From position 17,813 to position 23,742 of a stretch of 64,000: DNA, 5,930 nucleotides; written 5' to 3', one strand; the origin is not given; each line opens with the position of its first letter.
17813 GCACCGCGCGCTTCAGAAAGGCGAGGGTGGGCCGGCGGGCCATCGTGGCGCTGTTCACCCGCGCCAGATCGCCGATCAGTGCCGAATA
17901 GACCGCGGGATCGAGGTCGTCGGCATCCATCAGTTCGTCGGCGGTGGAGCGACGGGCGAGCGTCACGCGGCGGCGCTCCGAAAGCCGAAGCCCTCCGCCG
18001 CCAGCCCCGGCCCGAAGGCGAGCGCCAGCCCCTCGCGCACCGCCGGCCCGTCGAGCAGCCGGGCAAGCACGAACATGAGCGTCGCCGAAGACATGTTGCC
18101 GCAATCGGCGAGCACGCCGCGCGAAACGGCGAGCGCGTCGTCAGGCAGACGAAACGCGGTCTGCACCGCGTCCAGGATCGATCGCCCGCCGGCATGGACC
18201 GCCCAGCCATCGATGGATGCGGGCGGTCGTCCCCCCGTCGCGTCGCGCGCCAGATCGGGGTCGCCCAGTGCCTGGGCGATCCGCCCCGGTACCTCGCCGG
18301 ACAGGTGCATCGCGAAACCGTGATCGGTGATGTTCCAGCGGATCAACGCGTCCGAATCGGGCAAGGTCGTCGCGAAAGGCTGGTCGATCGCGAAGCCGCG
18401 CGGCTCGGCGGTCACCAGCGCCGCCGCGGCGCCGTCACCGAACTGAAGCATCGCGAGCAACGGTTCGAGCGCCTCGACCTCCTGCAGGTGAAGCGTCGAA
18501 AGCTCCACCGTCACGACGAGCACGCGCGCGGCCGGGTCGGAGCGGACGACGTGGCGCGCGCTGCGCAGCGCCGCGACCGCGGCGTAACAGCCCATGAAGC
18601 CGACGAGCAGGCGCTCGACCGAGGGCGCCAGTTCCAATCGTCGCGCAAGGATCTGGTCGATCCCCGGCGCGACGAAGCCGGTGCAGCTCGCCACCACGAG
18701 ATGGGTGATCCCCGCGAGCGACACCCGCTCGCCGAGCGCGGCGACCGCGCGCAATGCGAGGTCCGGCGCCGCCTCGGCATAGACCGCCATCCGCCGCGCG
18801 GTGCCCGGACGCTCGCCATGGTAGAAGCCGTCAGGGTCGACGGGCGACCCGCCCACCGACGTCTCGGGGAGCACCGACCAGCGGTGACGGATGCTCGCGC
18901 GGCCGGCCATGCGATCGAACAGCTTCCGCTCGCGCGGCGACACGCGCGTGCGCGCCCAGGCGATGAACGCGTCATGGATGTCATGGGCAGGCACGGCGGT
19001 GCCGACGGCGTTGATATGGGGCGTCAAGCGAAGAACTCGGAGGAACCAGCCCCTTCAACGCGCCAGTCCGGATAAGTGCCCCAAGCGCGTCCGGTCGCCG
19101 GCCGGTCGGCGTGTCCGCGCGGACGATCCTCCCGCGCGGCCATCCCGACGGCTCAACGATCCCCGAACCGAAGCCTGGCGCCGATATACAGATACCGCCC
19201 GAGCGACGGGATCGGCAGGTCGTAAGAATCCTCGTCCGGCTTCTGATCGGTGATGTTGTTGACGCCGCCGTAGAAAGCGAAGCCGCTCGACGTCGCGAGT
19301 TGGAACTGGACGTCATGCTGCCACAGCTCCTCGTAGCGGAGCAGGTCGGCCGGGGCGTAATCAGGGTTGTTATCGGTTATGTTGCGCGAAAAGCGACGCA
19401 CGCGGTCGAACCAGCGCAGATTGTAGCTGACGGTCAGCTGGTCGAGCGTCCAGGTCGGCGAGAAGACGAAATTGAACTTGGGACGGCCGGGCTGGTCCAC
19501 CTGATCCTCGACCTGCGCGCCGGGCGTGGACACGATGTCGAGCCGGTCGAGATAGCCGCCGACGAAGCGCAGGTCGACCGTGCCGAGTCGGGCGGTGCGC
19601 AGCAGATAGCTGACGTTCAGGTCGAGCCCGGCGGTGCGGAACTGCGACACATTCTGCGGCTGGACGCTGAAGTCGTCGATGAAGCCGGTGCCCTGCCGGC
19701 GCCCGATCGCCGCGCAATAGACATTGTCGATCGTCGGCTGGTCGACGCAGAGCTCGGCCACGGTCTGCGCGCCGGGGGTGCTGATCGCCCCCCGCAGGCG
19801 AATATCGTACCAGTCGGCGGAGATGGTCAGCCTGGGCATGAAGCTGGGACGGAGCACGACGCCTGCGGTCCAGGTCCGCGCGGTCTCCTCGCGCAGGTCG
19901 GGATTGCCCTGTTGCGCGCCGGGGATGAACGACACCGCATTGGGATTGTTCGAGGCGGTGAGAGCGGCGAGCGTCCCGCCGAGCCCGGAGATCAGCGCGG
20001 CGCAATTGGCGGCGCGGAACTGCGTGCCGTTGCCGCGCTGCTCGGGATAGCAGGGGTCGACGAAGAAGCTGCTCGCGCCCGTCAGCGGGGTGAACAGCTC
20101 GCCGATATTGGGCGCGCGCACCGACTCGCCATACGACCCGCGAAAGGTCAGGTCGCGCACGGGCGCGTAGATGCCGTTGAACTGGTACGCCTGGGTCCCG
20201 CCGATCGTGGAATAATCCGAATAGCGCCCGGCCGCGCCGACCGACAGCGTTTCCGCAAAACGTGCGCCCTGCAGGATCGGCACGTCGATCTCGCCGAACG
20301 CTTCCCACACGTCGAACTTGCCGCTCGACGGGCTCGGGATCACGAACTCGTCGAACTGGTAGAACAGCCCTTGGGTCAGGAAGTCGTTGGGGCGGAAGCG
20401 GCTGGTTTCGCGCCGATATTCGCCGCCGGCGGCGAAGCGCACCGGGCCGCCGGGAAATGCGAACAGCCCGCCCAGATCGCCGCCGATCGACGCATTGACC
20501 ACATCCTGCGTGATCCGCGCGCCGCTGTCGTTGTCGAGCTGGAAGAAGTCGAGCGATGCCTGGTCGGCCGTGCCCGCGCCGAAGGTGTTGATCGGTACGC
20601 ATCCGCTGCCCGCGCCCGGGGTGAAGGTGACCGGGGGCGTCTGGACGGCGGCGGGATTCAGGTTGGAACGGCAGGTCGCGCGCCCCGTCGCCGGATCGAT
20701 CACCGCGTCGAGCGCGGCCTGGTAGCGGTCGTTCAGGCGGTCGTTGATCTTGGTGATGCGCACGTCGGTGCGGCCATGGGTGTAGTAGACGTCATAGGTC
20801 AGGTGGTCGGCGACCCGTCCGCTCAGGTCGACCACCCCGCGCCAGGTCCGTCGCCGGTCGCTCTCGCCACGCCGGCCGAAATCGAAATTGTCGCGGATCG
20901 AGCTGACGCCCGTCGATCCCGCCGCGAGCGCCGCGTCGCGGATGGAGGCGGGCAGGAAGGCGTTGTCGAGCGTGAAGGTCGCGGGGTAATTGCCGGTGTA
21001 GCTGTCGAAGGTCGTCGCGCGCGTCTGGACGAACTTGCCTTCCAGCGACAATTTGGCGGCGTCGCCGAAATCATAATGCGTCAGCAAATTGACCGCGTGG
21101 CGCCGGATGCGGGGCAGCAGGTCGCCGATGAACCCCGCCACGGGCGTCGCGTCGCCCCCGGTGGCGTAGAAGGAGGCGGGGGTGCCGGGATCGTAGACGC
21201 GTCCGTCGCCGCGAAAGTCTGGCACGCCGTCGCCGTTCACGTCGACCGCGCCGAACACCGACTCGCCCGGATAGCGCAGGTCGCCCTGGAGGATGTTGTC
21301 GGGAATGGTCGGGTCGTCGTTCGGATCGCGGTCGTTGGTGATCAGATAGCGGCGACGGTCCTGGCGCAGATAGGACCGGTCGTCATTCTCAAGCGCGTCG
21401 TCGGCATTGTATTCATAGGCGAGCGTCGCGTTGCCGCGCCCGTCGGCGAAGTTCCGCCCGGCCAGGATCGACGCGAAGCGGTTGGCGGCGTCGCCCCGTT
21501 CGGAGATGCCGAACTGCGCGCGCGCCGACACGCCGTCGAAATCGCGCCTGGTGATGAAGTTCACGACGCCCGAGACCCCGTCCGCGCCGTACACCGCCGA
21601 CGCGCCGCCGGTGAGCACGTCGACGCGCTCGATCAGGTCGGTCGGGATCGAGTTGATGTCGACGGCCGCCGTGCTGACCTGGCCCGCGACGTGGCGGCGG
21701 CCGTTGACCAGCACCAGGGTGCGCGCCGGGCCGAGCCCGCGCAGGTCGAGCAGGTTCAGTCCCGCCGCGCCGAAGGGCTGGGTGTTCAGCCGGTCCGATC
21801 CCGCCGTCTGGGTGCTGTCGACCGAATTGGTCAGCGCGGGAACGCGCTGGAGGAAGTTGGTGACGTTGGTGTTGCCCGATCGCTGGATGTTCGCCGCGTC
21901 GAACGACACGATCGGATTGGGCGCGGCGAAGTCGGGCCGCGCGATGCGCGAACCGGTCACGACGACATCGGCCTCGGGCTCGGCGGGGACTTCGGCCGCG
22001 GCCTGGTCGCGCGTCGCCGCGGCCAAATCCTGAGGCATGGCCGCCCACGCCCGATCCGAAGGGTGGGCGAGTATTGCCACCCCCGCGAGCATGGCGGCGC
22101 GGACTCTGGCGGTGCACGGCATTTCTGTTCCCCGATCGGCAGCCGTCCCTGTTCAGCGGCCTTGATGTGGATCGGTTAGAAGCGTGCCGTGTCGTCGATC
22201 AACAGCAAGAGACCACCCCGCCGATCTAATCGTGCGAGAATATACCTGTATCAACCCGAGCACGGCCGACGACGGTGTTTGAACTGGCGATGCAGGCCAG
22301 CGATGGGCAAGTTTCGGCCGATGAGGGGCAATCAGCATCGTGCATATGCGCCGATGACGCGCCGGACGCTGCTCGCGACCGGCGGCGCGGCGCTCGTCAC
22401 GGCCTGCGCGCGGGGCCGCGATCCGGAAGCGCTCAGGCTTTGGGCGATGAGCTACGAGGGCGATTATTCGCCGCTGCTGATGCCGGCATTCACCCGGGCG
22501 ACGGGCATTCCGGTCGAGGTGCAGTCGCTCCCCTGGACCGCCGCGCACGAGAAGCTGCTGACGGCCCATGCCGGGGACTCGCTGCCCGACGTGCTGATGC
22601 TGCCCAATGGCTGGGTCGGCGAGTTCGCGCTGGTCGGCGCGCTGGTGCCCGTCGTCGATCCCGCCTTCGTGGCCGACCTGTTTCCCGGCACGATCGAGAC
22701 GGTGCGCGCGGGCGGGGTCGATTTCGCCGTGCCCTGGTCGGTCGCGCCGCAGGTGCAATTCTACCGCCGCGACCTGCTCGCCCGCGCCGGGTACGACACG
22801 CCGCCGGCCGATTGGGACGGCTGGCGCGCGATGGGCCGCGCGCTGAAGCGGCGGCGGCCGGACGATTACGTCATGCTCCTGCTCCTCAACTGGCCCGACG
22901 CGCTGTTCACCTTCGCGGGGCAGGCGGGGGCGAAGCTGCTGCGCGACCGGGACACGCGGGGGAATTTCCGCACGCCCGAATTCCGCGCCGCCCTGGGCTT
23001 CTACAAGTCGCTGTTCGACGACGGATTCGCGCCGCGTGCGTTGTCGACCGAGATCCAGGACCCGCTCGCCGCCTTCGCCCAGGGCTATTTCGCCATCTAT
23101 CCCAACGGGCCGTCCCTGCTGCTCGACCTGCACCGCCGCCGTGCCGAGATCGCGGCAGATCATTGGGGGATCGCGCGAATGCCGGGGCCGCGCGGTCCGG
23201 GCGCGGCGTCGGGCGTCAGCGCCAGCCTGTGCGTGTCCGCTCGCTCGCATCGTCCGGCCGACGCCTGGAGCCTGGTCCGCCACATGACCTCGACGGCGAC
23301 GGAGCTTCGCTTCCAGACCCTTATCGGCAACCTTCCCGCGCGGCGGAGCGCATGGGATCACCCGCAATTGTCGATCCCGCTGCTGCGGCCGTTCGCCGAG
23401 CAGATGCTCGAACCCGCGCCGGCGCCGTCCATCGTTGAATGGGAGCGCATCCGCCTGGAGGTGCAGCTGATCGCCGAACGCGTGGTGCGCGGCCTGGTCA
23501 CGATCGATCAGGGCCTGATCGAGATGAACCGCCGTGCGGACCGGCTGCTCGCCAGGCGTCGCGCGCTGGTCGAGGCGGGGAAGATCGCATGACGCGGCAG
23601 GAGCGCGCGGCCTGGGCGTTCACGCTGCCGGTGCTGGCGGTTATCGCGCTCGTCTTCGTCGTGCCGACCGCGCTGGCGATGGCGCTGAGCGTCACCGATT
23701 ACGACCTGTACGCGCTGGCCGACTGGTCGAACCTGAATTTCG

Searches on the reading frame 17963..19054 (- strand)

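Call 39: search_protein_families(library=pfam, proteins=[window:17963-19054:-], max_evalue=0.00001)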
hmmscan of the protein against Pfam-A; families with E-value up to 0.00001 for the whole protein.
window:17963-19054:- (363 aa): 5 families
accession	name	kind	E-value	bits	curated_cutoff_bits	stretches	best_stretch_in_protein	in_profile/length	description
PF00195.25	Chal_sti_synt_N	-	1.3e-25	90.6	27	1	15-218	17-225/225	Chalcone and stilbene synthases, N-terminal domain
PF02797.21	Chal_sti_synt_C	-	2.5e-20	73.5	27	1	229-360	8-149/151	Chalcone and stilbene synthases, C-terminal domain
PF08392.18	FAE1_CUT1_RppA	-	1.8e-07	31.2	27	1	99-218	86-207/290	FAE1/Type III polyketide synthase-like protein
PF08545.16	ACP_syn_III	-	4.3e-07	30.2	24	1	155-220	6-68/80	3-Oxoacyl-[acyl-carrier-protein (ACP)] synthase III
PF08541.16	ACP_syn_III_C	-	6e-06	26.8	26.6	0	278-355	8-85/90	3-Oxoacyl-[acyl-carrier-protein (ACP)] synthase III C terminal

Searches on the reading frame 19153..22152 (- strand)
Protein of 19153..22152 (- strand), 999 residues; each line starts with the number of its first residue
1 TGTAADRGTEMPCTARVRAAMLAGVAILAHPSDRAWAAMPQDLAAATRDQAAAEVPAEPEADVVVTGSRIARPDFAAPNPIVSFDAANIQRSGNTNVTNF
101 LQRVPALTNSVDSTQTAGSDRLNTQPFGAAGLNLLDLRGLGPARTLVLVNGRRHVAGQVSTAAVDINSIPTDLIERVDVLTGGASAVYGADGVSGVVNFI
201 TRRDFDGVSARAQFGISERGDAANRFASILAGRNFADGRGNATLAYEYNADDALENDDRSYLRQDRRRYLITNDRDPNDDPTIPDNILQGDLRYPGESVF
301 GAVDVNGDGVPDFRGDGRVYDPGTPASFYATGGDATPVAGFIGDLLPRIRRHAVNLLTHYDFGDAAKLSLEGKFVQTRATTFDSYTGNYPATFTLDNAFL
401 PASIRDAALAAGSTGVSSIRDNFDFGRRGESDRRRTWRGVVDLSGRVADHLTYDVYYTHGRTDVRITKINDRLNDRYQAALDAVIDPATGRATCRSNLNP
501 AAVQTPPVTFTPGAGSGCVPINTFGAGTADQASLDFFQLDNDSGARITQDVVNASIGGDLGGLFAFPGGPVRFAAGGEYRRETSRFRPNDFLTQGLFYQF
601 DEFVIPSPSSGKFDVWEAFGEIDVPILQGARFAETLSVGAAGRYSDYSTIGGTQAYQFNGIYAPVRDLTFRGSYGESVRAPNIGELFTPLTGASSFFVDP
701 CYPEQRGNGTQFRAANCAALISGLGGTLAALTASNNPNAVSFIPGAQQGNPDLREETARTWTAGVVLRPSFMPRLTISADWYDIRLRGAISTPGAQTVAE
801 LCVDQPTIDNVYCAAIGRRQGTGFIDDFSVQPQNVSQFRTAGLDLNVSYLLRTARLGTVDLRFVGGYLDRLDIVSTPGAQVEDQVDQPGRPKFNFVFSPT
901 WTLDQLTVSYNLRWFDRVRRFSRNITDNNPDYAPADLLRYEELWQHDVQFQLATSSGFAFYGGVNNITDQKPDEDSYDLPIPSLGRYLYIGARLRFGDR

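Call 39: search_protein_families(library=pfam, proteins=[window:19153-22152:-], max_evalue=0.00001)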
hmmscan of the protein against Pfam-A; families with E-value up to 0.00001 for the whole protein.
window:19153-22152:- (999 aa): 2 families
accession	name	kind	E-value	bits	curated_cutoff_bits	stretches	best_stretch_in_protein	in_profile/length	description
PF00593.30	TonB_dep_Rec_b-barrel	-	1.5e-22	81.5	27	1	399-967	38-436/436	TonB dependent receptor-like, beta-barrel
PF07715.20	Plug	-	6.9e-18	65.6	23.9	1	77-196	5-107/107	TonB-dependent Receptor Plug Domain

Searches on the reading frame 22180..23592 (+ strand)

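Call 39: search_protein_families(library=pfam, proteins=[window:22180-23592:+], max_evalue=0.00001)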
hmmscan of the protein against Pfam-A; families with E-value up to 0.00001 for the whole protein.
window:22180-23592:+ (470 aa): 2 families
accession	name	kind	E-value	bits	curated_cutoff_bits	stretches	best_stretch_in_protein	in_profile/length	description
PF01547.30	SBP_bac_1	-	1.1e-28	101.6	26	1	100-373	13-304/307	Bacterial extracellular solute-binding protein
PF13416.11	SBP_bac_8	-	7.5e-26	92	27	1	103-396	5-270/279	Bacterial extracellular solute-binding protein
